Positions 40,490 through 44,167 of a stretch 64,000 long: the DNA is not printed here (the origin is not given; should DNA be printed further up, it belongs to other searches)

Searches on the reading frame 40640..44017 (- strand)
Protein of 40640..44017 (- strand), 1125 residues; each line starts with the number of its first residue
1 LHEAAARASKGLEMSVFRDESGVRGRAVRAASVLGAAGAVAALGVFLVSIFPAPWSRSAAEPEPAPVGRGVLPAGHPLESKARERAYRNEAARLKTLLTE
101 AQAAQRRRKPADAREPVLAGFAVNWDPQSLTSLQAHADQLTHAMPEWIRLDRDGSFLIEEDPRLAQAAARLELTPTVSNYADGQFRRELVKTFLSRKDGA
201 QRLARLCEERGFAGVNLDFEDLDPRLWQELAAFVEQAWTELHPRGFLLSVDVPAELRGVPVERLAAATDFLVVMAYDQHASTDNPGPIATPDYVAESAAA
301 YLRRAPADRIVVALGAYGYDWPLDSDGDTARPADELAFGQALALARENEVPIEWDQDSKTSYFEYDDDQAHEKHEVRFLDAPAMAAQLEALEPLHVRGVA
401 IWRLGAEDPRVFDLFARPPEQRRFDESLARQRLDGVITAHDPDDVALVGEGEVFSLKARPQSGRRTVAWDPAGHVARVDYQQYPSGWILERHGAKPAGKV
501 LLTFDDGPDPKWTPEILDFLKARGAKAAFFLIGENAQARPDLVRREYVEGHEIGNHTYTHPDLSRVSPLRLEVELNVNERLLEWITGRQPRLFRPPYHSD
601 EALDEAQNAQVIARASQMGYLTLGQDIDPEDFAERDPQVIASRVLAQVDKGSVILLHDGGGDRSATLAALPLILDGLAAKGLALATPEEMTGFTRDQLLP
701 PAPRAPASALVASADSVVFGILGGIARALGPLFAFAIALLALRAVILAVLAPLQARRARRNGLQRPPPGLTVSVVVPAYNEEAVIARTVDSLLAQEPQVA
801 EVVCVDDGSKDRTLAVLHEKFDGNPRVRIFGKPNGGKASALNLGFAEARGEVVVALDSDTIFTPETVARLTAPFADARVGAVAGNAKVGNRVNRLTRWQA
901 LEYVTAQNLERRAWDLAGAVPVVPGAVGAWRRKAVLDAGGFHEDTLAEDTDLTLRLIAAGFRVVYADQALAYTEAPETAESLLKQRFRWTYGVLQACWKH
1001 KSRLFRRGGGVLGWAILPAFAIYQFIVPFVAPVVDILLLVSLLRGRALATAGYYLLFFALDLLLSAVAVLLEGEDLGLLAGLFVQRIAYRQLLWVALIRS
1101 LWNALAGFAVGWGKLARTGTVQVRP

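Call 9: search_protein_families(library=ncbifam, proteins=[window:40640-44017:-], max_evalue=0.1)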
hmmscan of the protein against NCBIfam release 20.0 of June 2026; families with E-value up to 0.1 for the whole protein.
window:40640-44017:- (1125 aa): 40 families (the best 25 are shown)
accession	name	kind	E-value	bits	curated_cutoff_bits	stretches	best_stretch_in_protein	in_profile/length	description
TIGR03937.1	PgaC_IcaA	equivalog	2.2e-49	168.5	422.3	1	771-1017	46-293/407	poly-beta-1,6-N-acetyl-D-glucosamine synthase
TIGR02764.1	spore_ybaN_pdaB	equivalog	9.5e-37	126.6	237.4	1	499-687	7-187/191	polysaccharide deacetylase family sporulation protein PdaB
TIGR04243.1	nodulat_NodB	equivalog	4.7e-36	124.2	240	1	499-661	3-159/197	chitooligosaccharide deacetylase NodB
NF045821.1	PgAcgDacpgdA1_Bac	equivalog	4.7e-35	120.8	400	1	498-690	88-274/282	peptidoglycan-N-acetylglucosamine deacetylase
TIGR04242.1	nodulat_NodC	equivalog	4.2e-30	105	550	1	770-991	48-282/395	chitooligosaccharide synthase NodC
TIGR03965.1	mycofact_glyco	equivalog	1.5e-29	103.2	280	1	769-996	73-303/467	mycofactocin biosynthesis glycosyltransferase MftF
NF041875.1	EPS_EpsD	equivalog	1.8e-27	96.6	370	1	772-986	1-220/325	exopolysaccharide biosynthesis glycosyltransferase EpsD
NF045822.1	PgAcgDacpgdA2_Bac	equivalog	4.6e-27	95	400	1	501-693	73-264/274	peptidoglycan-N-acetylglucosamine deacetylase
TIGR02884.1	spore_pdaA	equivalog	1.1e-26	94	298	1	499-690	38-223/224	delta-lactam-biosynthetic de-N-acetylase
NF045820.1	PgAcgDacpgdA_Strep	equivalog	4.2e-25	88.5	800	1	499-691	269-448/463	peptidoglycan-N-acetylglucosamine deacetylase PgdA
TIGR02873.1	spore_ylxY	hypoth_equivalog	8.3e-23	81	391.5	1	511-689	98-265/268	probable sporulation protein, polysaccharide deacetylase family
NF053846.1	glyco_with_XrtP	equivalog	1e-18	67.2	520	1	737-1044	8-348/440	XrtP-associated glycosyltransferase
TIGR03111.1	glyc2_xrt_Gpos1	hypoth_equivalog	1.1e-18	67.3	363.95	1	771-1000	50-293/439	TIGR03111 family XrtG-associated glycosyltransferase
TIGR04283.1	glyco_like_mftF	equivalog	3.8e-17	62.6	182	1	772-967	1-179/221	TIGR04283 family arsenosugar biosynthesis glycosyltransferase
TIGR03030.1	CelA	equivalog_domain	5.4e-17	61.1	699.1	2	929-1010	313-393/714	UDP-forming cellulose synthase catalytic subunit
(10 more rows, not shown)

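Call 10: search_protein_families(library=pfam, proteins=[window:40640-44017:-], max_evalue=0.1)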
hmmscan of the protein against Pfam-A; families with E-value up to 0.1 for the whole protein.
window:40640-44017:- (1125 aa): 8 families
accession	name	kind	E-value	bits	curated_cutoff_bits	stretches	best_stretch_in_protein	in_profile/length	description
PF13641.12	Glyco_tranf_2_3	-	1e-37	130.8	27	1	772-992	3-230/230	Glycosyltransferase like family 2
PF01522.26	Polysacc_deac_1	-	8.8e-35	119.8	23.1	1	494-620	3-121/124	Polysaccharide deacetylase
PF00535.33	Glycos_transf_2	-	9.4e-35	120.5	23.3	1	773-904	1-133/168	Glycosyl transferase family 2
PF13632.12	Glyco_trans_2_3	-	3.5e-28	99.2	27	1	853-1056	2-193/198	Glycosyl transferase family group 2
PF00704.34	Glyco_hydro_18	-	2.2e-17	64.2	29.6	1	119-406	3-316/317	Glycosyl hydrolases family 18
PF13506.12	Glyco_transf_21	-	5.2e-16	59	21.7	1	837-989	18-172/174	Glycosyl transferase family 21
PF10111.15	Glyco_tranf_2_2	-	3.1e-07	30.6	27.3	1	773-869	1-101/276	Glycosyltransferase like family 2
PF03142.21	Chitin_synth_2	-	4e-07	29.5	27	1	844-940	196-294/527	Chitin synthase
